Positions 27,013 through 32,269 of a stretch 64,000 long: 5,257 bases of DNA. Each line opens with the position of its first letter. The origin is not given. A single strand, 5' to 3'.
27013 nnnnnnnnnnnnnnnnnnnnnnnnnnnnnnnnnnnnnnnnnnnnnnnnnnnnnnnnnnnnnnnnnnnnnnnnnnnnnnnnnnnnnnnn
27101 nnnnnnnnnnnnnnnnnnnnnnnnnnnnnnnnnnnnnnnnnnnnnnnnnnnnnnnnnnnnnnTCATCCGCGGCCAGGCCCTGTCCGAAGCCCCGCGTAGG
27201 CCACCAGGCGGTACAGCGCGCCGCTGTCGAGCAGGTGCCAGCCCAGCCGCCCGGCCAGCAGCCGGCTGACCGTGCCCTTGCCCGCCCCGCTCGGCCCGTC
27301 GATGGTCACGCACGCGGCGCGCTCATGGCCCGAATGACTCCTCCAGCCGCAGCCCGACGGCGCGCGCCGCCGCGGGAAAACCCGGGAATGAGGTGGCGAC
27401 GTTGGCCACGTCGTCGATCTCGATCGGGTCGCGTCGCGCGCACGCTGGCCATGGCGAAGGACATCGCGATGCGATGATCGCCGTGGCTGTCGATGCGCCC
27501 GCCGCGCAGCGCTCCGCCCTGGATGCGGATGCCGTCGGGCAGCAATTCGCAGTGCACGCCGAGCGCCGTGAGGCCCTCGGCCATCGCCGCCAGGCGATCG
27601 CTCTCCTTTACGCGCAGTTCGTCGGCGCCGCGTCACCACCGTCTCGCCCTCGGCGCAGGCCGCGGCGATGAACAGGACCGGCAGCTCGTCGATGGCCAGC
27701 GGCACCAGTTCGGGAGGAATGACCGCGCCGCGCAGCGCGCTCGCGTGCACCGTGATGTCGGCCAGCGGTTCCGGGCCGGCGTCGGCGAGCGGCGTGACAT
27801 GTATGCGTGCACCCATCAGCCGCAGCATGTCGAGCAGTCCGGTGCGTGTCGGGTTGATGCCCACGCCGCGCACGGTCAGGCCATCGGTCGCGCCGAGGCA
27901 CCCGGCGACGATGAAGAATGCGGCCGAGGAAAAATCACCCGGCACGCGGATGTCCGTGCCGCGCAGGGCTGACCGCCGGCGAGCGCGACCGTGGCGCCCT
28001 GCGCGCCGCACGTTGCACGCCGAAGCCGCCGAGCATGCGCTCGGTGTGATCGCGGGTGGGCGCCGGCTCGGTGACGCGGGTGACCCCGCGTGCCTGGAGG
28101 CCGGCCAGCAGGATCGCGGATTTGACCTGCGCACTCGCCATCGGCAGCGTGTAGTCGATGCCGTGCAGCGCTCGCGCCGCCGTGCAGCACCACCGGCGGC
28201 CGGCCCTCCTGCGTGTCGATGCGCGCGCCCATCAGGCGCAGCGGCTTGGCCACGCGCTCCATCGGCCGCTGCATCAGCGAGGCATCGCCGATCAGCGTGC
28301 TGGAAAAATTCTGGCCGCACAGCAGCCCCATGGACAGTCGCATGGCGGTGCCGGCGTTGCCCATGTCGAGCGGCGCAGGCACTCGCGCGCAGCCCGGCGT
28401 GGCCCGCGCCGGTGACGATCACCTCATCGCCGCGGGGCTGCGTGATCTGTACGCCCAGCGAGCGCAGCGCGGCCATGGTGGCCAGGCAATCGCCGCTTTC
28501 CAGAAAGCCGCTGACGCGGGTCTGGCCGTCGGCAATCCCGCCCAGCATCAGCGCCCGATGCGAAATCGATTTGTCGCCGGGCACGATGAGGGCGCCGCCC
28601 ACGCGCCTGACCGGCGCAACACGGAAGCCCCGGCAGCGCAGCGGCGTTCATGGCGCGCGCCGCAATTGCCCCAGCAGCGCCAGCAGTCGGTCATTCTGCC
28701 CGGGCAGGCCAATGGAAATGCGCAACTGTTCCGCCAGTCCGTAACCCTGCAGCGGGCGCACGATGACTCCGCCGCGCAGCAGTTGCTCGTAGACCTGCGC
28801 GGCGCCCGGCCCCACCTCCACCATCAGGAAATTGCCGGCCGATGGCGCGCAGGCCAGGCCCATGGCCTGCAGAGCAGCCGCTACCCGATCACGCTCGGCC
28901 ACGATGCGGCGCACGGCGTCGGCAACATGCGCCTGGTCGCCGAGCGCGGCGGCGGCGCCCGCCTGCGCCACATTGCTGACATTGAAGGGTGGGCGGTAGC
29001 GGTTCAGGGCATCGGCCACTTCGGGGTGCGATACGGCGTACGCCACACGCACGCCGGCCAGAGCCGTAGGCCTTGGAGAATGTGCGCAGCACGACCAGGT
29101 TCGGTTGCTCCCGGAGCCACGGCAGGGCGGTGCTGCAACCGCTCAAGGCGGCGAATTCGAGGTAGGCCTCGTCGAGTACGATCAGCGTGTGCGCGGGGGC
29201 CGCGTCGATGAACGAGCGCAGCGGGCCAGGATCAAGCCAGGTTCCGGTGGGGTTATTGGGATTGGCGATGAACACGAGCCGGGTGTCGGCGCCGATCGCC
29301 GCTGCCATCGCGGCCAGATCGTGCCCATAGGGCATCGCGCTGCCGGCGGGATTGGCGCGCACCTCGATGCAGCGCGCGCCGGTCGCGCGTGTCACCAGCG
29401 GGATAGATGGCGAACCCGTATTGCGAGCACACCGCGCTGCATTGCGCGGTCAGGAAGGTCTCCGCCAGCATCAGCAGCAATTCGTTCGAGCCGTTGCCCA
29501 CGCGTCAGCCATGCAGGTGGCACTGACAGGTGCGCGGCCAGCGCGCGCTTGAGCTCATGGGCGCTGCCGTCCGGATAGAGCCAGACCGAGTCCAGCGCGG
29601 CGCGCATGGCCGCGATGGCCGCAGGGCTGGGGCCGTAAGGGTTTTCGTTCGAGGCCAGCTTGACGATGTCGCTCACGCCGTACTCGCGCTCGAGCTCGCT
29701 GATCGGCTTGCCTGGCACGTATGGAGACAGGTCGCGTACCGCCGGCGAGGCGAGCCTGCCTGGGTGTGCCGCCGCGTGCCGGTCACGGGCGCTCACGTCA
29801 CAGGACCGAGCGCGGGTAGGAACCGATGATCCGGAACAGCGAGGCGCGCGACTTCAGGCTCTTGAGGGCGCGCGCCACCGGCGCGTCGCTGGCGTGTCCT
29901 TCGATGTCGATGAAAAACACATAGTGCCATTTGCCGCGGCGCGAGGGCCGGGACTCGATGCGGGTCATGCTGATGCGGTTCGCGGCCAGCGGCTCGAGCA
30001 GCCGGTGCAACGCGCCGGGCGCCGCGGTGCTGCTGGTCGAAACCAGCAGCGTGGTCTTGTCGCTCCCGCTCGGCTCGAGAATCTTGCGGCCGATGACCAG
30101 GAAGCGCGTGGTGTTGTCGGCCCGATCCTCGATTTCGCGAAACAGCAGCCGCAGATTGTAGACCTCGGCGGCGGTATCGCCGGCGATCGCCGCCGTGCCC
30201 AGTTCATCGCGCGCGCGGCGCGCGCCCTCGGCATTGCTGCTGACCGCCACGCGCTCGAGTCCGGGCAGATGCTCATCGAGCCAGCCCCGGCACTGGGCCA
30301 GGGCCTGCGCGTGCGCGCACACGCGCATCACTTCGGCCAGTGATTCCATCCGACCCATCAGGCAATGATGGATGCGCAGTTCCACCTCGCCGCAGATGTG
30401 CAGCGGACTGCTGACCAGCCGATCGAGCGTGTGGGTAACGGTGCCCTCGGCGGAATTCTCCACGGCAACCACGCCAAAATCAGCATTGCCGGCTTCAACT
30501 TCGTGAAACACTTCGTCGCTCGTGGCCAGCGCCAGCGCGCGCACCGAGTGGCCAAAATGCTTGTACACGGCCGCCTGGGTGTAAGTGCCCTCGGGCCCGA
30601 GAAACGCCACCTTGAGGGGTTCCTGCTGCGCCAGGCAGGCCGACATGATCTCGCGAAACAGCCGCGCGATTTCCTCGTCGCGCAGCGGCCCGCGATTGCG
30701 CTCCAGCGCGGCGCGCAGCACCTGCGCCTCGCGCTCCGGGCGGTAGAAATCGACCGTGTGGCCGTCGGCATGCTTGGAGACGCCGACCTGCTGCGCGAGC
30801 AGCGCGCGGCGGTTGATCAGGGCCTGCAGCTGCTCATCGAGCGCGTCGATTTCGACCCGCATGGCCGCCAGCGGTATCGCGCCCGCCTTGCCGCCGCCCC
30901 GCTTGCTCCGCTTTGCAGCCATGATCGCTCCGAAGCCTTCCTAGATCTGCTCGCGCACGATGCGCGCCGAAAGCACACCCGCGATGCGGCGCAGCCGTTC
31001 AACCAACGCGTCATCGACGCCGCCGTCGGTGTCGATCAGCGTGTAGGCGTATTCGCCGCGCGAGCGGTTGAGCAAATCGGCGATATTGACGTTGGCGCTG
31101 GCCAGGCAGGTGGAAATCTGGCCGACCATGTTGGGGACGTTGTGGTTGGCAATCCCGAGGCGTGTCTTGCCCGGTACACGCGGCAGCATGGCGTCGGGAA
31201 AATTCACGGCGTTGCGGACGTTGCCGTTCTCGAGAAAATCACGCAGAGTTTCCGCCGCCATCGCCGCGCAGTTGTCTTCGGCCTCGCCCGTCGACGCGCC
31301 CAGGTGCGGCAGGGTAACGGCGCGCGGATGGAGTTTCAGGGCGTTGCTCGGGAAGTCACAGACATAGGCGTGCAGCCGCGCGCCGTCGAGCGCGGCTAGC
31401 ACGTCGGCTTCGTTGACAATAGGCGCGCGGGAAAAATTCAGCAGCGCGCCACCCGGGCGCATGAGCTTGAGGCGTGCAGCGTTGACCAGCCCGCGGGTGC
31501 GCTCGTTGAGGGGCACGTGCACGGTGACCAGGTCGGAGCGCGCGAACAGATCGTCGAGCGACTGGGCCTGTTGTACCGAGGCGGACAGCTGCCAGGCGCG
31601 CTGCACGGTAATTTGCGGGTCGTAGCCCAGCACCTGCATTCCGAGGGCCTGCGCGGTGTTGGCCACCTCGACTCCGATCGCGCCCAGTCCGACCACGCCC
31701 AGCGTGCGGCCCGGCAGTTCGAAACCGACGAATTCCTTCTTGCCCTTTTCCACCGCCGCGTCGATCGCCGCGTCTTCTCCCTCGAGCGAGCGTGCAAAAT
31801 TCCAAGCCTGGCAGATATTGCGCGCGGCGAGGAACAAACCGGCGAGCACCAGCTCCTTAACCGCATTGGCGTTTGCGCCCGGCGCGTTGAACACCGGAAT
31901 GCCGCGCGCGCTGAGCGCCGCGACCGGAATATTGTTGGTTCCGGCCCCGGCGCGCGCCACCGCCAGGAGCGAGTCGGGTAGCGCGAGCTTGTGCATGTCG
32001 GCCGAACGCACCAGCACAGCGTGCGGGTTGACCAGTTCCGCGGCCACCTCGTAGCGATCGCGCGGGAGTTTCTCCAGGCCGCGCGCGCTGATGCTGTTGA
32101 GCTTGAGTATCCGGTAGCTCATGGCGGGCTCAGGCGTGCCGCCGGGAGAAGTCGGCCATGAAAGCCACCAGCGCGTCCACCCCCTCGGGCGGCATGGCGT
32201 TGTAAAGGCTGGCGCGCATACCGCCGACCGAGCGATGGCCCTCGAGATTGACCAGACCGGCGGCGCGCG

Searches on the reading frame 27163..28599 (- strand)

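Call 47: search_protein_families(library=pfam, proteins=[window:27163-28599:-], max_evalue=0.00001)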
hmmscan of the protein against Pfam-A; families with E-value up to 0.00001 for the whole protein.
window:27163-28599:- (478 aa): 2 families
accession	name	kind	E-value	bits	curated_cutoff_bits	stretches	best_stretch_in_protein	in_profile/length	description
PF00275.25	EPSP_synthase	-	1.7e-31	109.8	22.8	2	2-69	9-76/417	EPSP synthase (3-phosphoshikimate 1-carboxyvinyltransferase)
PF02224.24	Cytidylate_kin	-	1.9e-13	51.1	26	1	431-472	1-42/211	Cytidylate kinase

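Call 53: search_protein_families(library=pfam, proteins=[window:27163-28599:-], max_evalue=0.001)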
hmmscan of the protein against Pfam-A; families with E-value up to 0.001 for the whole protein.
window:27163-28599:- (478 aa): 2 families
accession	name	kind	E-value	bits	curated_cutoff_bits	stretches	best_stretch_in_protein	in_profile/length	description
PF00275.25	EPSP_synthase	-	1.7e-31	109.8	22.8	2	2-69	9-76/417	EPSP synthase (3-phosphoshikimate 1-carboxyvinyltransferase)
PF02224.24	Cytidylate_kin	-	1.9e-13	51.1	26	1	431-472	1-42/211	Cytidylate kinase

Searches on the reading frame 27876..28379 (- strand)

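Call 53: search_protein_families(library=pfam, proteins=[window:27876-28379:-], max_evalue=0.001)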
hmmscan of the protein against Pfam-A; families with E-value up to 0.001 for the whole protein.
window:27876-28379:- (167 aa): 1 family
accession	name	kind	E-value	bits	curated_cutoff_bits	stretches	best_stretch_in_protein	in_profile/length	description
PF00275.25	EPSP_synthase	-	4.9e-16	58.9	22.8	1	2-65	84-149/417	EPSP synthase (3-phosphoshikimate 1-carboxyvinyltransferase)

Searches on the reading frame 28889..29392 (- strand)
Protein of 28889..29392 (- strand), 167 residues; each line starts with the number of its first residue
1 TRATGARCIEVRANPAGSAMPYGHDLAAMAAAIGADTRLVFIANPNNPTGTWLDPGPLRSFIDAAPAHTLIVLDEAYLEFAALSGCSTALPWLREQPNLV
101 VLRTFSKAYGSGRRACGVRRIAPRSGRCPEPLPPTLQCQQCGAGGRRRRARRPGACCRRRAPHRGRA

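Call 53: search_protein_families(library=pfam, proteins=[window:28889-29392:-], max_evalue=0.001)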
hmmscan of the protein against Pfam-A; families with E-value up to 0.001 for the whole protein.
window:28889-29392:- (167 aa): 1 family
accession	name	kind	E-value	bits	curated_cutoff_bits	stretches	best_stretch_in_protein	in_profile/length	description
PF00155.27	Aminotran_1_2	-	1.1e-16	61.5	19.7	1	6-111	113-223/361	Aminotransferase class I and II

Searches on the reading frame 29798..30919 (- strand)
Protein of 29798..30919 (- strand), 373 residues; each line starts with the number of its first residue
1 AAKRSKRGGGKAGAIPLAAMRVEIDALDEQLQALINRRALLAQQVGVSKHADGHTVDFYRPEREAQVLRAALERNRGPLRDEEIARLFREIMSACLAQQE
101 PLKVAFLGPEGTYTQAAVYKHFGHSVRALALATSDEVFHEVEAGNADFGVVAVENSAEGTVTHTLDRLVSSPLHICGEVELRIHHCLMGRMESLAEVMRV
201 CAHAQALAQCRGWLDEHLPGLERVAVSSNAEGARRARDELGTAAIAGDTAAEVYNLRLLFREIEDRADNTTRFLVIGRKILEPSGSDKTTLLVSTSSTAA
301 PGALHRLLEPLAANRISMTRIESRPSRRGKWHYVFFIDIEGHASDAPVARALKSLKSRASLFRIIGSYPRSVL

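Call 47: search_protein_families(library=pfam, proteins=[window:29798-30919:-], max_evalue=0.00001)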
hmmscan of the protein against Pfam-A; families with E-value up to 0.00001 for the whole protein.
window:29798-30919:- (373 aa): 3 families
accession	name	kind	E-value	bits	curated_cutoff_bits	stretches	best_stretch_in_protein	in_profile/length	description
PF00800.23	PDT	-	3.3e-61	206.7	25.2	1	104-279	1-179/181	Prephenate dehydratase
PF01817.26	CM_2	-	4.5e-20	72.1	27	1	21-100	2-80/80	Chorismate mutase type II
PF01842.31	ACT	-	1.2e-10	41.3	27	1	301-355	11-64/66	ACT domain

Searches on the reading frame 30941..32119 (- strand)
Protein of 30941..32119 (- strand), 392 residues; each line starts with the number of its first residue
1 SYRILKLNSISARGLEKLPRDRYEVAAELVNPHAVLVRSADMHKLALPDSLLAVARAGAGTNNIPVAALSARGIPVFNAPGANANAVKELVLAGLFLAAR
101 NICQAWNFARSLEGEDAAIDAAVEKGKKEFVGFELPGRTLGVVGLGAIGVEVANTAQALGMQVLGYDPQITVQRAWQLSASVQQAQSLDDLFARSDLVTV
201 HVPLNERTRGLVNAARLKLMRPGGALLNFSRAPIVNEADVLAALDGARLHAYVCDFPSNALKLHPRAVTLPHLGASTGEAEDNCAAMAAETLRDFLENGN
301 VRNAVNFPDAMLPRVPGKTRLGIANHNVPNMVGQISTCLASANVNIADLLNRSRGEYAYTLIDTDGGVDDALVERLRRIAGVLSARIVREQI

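Call 47: search_protein_families(library=pfam, proteins=[window:30941-32119:-], max_evalue=0.00001)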
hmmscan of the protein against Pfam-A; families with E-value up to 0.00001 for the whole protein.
window:30941-32119:- (392 aa): 2 families
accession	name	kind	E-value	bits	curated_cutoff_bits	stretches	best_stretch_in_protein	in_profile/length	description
PF02826.25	2-Hacid_dh_C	-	2.2e-38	131.9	25.1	1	106-274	5-178/178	D-isomer specific 2-hydroxyacid dehydrogenase, NAD binding domain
PF00389.36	2-Hacid_dh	-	8.7e-19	68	24.6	1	20-306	28-134/134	D-isomer specific 2-hydroxyacid dehydrogenase, catalytic domain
